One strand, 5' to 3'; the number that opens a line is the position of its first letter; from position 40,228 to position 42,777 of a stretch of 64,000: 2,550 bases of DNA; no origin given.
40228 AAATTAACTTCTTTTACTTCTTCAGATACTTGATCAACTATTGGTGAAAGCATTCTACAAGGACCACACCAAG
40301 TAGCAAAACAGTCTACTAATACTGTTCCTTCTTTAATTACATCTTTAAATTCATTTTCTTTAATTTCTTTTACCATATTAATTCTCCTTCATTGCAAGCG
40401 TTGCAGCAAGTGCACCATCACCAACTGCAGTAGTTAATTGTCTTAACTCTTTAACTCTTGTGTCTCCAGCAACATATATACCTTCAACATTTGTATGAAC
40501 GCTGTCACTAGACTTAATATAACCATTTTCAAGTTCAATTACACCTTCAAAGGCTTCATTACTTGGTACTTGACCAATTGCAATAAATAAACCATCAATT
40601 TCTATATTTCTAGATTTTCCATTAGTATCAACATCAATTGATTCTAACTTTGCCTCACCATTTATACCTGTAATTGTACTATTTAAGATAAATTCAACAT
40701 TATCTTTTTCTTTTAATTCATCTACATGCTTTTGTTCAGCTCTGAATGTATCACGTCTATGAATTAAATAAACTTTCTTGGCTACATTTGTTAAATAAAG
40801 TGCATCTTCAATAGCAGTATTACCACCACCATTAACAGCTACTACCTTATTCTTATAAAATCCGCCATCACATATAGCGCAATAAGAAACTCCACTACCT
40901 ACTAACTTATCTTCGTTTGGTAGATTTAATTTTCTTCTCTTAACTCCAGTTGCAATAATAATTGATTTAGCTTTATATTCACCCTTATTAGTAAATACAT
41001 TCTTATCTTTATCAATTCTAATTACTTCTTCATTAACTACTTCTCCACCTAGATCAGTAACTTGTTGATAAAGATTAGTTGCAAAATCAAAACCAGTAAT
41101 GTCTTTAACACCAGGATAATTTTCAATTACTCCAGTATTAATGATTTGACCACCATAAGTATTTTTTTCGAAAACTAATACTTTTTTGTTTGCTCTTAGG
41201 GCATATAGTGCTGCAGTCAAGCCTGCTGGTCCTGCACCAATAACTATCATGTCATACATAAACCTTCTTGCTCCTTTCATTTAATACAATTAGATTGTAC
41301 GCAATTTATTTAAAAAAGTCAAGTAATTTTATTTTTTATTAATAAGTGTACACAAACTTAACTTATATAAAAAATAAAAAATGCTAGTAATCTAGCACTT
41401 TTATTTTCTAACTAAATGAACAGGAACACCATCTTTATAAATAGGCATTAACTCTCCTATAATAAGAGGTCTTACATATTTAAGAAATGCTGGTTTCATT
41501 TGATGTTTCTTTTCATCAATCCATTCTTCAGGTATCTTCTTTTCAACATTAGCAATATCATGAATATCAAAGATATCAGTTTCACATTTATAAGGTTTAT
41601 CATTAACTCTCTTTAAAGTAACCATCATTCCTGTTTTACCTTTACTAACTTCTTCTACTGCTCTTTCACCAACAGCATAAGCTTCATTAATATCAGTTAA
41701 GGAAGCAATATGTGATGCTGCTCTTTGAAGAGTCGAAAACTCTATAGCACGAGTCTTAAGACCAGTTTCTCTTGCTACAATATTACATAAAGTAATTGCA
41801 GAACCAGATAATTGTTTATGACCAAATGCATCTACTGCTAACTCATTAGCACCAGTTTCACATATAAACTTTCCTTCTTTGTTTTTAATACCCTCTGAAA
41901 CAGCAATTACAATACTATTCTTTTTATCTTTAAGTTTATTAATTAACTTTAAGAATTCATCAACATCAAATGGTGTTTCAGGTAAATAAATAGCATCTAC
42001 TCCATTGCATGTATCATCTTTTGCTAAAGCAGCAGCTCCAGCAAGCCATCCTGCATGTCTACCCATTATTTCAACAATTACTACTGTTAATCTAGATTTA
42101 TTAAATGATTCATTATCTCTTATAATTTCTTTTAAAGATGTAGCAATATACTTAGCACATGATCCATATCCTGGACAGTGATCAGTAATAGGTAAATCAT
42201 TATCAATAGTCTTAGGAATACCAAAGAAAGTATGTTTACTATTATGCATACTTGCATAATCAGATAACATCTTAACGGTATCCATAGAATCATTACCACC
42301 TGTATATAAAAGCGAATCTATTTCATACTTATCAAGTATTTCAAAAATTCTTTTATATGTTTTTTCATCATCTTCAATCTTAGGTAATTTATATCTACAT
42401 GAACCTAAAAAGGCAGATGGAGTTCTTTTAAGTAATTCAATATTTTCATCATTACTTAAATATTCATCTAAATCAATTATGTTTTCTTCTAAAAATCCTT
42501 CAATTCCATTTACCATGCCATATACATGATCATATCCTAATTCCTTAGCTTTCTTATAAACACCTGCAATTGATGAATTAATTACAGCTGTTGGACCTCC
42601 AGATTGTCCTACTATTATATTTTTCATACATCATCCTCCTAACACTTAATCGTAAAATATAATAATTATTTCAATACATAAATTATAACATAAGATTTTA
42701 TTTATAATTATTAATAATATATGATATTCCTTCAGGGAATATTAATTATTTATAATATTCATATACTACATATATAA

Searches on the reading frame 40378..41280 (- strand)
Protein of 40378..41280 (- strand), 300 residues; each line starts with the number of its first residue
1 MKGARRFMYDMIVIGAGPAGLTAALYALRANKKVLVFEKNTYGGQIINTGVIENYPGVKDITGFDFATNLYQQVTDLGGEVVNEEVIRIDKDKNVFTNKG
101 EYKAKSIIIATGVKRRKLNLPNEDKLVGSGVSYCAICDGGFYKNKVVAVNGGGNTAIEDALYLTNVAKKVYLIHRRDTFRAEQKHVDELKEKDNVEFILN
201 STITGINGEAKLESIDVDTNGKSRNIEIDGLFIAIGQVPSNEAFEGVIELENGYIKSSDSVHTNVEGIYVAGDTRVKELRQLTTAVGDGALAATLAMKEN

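Call 78: search_protein_families(library=pfam, proteins=[window:40378-41280:-], max_evalue=0.001)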
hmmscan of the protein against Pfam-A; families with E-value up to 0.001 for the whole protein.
window:40378-41280:- (300 aa): 10 families
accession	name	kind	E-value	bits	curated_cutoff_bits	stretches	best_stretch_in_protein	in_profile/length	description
PF07992.20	Pyr_redox_2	-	1.3e-49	169.7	26.1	1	9-289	1-291/291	Pyridine nucleotide-disulphide oxidoreductase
PF13738.12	Pyr_redox_3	-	8.2e-21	75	30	2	83-272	101-305/305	Pyridine nucleotide-disulphide oxidoreductase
PF00070.33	Pyr_redox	-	2.4e-16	60.5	22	1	147-217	2-79/82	Pyridine nucleotide-disulphide oxidoreductase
PF01266.30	DAO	-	1.1e-11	45.4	27.9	1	10-44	1-37/353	FAD dependent oxidoreductase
PF03486.20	HI0933_like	-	1.5e-08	34.8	50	1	10-46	2-39/244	HI0933-like protein Rossmann domain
PF12831.13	FAD_oxidored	-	7.4e-08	32.5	27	1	10-51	1-43/416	FAD dependent oxidoreductase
PF00890.30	FAD_binding_2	-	6.6e-07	29.3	20.4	1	10-44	1-36/414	FAD binding domain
PF13450.12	NAD_binding_8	-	8.9e-07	29.5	21.9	1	13-45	1-34/68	NAD(P)-binding Rossmann-like domain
PF01134.28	GIDA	-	4.6e-06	26.4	22.1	1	10-80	1-62/391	Glucose inhibited division protein A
PF01946.23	Thi4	-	1.4e-05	24.9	26.2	1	9-46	18-57/235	Thi4 family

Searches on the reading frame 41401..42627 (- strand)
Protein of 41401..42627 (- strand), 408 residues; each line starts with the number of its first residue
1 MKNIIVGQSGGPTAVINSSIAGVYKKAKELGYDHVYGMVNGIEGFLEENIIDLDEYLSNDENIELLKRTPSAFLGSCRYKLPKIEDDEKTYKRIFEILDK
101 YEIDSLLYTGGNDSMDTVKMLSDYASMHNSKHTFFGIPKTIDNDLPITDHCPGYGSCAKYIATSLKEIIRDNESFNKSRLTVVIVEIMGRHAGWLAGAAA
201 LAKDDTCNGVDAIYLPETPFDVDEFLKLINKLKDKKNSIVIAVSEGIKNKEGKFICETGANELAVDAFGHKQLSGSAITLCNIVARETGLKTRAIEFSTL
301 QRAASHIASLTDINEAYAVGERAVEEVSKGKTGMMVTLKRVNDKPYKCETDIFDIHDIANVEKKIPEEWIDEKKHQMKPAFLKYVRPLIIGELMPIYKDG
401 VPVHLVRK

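Call 78: search_protein_families(library=pfam, proteins=[window:41401-42627:-], max_evalue=0.001)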
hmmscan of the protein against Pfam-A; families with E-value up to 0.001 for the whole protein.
window:41401-42627:- (408 aa): 1 family
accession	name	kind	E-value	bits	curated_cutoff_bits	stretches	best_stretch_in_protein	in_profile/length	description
PF00365.25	PFK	-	9.7e-64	215.8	30.9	1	3-293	1-274/277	Phosphofructokinase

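Call 100: find_encoding_contigs(protein=window:41401-42627:-, flank=2000, max_places=3)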
Protein window:41401-42627:- (408 aa): 16 contigs read that carry it; 3 places shown.
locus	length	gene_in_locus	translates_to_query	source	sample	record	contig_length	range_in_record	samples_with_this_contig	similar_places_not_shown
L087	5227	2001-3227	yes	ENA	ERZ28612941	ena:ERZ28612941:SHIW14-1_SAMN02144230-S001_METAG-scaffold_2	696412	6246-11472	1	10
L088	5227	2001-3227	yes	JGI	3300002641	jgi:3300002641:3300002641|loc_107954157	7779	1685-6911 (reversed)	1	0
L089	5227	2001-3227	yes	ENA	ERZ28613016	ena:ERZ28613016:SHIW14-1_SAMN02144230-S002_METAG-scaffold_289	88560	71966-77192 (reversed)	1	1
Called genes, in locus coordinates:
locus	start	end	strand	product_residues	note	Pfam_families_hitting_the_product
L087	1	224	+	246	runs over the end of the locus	-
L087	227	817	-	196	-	-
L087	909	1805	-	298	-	PF00126:HTH_1, PF03466:LysR_substrate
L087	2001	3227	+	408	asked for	PF00365:PFK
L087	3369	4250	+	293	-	PF00890:FAD_binding_2 (weak), PF01266:DAO (weak), PF03486:HI0933_like (weak), PF07992:Pyr_redox_2, PF12831:FAD_oxidored (weak), PF13450:NAD_binding_8 (weak), PF13738:Pyr_redox_3, PF00070:Pyr_redox, +2 more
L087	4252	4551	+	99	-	PF00085:Thioredoxin, PF14595:Thioredoxin_9 (weak), PF13098:Thioredoxin_2, PF13905:Thioredoxin_8 (faint)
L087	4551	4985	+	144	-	PF22381:Staph_reg_Sar_Rot, PF12802:MarR_2, PF01047:MarR, PF13601:HTH_34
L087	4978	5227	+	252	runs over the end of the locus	PF00106:adh_short, PF08659:KR, PF13460:NAD_binding_10, PF13561:adh_short_C2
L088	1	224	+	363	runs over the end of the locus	?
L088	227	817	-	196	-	-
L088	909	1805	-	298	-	PF00126:HTH_1, PF03466:LysR_substrate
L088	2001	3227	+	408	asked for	PF00365:PFK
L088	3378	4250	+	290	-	PF00890:FAD_binding_2 (weak), PF01134:GIDA (faint), PF03486:HI0933_like (weak), PF07992:Pyr_redox_2, PF12831:FAD_oxidored (weak), PF13450:NAD_binding_8 (weak), PF13738:Pyr_redox_3, PF00070:Pyr_redox, +1 more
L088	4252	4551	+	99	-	PF00085:Thioredoxin, PF14595:Thioredoxin_9 (weak), PF13098:Thioredoxin_2, PF13905:Thioredoxin_8 (faint)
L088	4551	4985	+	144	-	PF22381:Staph_reg_Sar_Rot, PF12802:MarR_2, PF01047:MarR, PF13601:HTH_34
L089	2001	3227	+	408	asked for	PF00365:PFK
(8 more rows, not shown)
